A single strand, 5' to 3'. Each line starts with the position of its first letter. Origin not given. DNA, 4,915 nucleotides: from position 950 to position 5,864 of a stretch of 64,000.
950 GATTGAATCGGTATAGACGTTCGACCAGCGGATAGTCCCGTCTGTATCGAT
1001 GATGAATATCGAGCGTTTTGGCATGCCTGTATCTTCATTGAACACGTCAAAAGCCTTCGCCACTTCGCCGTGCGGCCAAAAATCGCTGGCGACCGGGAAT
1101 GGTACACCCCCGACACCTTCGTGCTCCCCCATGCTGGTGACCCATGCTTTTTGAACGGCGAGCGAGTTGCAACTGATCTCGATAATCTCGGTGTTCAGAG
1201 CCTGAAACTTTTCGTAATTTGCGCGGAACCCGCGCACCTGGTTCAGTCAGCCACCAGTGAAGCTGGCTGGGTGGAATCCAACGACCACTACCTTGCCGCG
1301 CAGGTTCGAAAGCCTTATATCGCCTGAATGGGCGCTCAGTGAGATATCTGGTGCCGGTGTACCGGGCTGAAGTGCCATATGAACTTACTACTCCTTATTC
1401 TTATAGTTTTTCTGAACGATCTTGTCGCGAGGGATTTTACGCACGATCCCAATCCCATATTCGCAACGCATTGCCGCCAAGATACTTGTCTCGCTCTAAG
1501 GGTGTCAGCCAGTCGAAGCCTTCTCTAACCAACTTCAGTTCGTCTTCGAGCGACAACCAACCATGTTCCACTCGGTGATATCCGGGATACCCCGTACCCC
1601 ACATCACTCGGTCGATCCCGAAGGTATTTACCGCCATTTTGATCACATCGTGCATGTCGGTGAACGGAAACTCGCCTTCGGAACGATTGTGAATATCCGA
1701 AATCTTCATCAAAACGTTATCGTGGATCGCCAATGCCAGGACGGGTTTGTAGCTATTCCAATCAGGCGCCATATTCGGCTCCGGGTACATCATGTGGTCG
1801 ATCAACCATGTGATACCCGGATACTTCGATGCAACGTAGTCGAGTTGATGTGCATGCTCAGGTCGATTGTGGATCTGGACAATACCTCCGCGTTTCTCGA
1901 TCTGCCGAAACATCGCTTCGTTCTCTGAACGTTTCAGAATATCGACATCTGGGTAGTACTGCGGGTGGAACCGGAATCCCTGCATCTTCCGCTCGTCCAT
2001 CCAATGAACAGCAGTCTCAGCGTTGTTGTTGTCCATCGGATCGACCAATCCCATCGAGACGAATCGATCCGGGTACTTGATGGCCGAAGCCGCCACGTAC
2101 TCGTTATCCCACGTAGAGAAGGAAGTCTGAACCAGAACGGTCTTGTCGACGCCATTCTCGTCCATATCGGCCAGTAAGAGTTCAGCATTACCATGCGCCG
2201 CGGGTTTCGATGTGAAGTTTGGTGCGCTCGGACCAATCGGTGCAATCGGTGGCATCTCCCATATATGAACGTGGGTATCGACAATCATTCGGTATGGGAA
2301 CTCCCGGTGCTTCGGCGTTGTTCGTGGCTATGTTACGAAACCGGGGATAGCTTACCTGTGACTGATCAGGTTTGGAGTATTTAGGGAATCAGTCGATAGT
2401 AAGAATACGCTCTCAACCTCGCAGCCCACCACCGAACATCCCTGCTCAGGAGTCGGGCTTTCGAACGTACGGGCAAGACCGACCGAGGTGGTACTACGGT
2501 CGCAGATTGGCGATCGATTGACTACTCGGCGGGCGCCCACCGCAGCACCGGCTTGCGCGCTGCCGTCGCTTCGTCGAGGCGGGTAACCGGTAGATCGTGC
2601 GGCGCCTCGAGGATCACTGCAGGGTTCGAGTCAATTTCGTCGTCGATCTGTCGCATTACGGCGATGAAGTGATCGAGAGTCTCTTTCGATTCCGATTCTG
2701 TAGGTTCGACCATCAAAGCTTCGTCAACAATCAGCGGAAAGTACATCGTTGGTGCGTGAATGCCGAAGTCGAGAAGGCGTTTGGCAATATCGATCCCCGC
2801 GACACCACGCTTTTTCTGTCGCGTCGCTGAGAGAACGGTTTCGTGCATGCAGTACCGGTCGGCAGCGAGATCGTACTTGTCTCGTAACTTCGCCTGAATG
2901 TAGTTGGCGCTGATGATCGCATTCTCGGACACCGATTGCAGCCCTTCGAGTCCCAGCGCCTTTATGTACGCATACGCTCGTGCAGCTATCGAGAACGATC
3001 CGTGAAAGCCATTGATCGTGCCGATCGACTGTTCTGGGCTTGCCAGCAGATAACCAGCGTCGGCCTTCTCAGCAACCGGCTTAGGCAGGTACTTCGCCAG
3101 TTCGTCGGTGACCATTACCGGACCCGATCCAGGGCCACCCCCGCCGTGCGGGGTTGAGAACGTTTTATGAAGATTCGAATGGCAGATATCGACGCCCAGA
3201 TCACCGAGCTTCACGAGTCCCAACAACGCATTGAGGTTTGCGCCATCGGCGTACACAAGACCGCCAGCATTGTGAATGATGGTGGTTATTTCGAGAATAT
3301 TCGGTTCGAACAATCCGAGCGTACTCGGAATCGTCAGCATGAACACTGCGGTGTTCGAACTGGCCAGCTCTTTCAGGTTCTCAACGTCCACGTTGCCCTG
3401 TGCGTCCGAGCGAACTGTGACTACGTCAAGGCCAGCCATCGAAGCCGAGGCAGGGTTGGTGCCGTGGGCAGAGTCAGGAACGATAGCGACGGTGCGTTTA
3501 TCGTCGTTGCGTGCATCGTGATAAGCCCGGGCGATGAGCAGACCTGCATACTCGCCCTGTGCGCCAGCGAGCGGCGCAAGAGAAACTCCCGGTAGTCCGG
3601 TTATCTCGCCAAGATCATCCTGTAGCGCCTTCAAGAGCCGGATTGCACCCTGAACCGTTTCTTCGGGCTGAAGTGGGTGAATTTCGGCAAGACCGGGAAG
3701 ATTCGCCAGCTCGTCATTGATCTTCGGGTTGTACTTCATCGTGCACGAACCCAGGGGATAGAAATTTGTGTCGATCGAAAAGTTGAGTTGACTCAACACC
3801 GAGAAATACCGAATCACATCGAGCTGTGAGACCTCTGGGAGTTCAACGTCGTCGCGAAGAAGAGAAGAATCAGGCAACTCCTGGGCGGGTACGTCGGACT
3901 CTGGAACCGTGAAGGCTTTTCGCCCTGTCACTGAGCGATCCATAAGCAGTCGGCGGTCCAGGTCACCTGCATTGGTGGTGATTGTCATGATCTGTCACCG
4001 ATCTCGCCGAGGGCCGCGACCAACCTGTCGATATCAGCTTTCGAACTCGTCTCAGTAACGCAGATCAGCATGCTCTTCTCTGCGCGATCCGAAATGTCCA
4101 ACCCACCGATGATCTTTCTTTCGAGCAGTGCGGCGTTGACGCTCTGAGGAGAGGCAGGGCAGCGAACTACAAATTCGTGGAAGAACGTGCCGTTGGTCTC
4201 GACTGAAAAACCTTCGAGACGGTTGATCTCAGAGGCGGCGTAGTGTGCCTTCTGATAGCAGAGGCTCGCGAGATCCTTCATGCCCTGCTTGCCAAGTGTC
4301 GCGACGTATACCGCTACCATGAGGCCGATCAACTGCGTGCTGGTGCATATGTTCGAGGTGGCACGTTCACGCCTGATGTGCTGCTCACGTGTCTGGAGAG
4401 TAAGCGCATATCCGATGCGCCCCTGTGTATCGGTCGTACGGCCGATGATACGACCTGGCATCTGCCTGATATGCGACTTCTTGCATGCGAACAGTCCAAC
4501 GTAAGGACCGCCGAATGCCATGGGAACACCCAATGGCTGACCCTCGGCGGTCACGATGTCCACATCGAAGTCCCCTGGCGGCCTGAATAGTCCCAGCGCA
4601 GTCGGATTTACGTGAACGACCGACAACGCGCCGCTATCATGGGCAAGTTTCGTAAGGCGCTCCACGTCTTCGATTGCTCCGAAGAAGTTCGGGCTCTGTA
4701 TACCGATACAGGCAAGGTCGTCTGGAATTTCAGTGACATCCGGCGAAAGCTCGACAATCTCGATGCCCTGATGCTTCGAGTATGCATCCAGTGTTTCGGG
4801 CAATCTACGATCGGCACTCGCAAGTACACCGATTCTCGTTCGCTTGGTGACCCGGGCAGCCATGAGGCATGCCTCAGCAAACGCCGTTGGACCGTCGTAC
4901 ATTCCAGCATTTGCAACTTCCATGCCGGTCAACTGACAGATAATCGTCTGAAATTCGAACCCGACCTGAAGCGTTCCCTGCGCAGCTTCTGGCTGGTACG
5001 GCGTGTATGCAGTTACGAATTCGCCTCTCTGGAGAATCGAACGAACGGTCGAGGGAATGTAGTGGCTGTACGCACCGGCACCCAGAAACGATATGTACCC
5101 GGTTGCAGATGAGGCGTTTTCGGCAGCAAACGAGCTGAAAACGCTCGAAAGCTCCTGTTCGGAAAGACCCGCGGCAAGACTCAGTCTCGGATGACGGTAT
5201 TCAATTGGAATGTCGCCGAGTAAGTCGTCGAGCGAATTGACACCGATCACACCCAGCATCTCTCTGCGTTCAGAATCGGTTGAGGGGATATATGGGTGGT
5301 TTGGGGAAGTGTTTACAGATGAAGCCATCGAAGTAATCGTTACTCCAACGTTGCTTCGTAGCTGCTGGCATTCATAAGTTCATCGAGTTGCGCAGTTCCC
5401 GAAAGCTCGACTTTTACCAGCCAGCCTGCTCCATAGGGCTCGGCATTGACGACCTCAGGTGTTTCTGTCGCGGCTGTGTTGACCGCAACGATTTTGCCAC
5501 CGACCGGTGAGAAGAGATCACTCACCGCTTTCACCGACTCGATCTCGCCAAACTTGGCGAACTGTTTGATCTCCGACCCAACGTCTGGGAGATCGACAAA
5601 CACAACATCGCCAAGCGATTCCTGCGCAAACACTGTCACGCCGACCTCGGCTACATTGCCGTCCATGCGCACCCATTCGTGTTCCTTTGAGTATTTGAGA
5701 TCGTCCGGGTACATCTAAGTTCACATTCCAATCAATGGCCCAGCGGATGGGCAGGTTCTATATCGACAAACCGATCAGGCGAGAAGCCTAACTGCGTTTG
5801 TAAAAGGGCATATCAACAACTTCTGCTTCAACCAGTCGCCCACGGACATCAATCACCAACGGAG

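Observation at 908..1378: Peroxiredoxin with an in-frame UGA at the peroxidatic cysteine position, followed by a SECIS-like hairpin (predicted selenoprotein)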

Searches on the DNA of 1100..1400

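Call 55: search_rna_families(source=window, start=1100, end=1400, threshold=evalue, max_evalue=10)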
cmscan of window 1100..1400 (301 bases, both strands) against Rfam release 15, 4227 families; matches with E-value up to 10: 0.
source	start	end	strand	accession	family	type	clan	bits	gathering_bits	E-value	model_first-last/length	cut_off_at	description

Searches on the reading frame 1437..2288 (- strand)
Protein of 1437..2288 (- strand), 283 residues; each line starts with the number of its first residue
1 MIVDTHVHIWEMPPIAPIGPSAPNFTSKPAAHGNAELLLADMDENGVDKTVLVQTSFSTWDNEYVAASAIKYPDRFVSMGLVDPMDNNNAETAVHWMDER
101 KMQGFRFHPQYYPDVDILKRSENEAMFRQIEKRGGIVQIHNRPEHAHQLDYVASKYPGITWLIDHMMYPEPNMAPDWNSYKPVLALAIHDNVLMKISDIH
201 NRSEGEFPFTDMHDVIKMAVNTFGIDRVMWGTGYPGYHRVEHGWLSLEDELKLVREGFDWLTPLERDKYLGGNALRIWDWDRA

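Call 47: search_protein_families(library=pfam, proteins=[window:1437-2288:-], max_evalue=0.001)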
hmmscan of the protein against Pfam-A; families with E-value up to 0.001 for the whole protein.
window:1437-2288:- (283 aa): 1 family
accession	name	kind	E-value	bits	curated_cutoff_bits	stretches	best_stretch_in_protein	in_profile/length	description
PF04909.20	Amidohydro_2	-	5.2e-29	102.4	26.4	1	3-279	1-288/289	Amidohydrolase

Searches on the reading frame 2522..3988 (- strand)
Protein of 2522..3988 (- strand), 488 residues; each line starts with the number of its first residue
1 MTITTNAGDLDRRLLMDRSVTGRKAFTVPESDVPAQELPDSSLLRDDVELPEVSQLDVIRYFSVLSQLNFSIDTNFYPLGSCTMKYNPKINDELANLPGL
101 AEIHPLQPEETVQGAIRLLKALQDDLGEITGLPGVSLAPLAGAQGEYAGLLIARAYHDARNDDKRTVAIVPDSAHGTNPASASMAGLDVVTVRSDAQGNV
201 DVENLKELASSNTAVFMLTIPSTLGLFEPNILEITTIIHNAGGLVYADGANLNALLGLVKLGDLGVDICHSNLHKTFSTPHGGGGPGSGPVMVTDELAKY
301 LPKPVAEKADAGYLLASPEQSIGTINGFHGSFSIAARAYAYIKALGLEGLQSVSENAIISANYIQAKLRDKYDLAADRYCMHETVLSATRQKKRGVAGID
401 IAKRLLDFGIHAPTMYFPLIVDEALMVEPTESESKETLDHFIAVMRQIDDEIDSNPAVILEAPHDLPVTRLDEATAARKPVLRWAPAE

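Call 47: search_protein_families(library=pfam, proteins=[window:2522-3988:-], max_evalue=0.001)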
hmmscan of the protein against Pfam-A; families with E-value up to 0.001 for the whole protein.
window:2522-3988:- (488 aa): 3 families
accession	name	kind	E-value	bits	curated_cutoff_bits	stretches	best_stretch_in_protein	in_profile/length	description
PF21478.3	GcvP2_C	-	3.1e-28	98.6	27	1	354-454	2-104/122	Glycine dehydrogenase, C-terminal domain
PF00266.25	Aminotran_5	-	1.3e-07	31.4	21.5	1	151-282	76-207/371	Aminotransferase class-V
PF02347.22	GDC-P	-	2e-07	30.7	26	1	75-391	68-384/429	Glycine cleavage system P-protein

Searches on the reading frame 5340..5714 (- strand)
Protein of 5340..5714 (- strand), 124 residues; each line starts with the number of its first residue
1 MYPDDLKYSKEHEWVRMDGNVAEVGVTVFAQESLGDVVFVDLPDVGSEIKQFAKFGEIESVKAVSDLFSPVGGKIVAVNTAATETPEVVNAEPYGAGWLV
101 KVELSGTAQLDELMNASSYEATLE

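Call 47: search_protein_families(library=pfam, proteins=[window:5340-5714:-], max_evalue=0.001)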
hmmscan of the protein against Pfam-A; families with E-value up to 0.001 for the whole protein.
window:5340-5714:- (124 aa): 1 family
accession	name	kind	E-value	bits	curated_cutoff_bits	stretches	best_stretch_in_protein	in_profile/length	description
PF01597.25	GCV_H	-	2.7e-42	144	22.2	1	6-123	1-119/122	Glycine cleavage H-protein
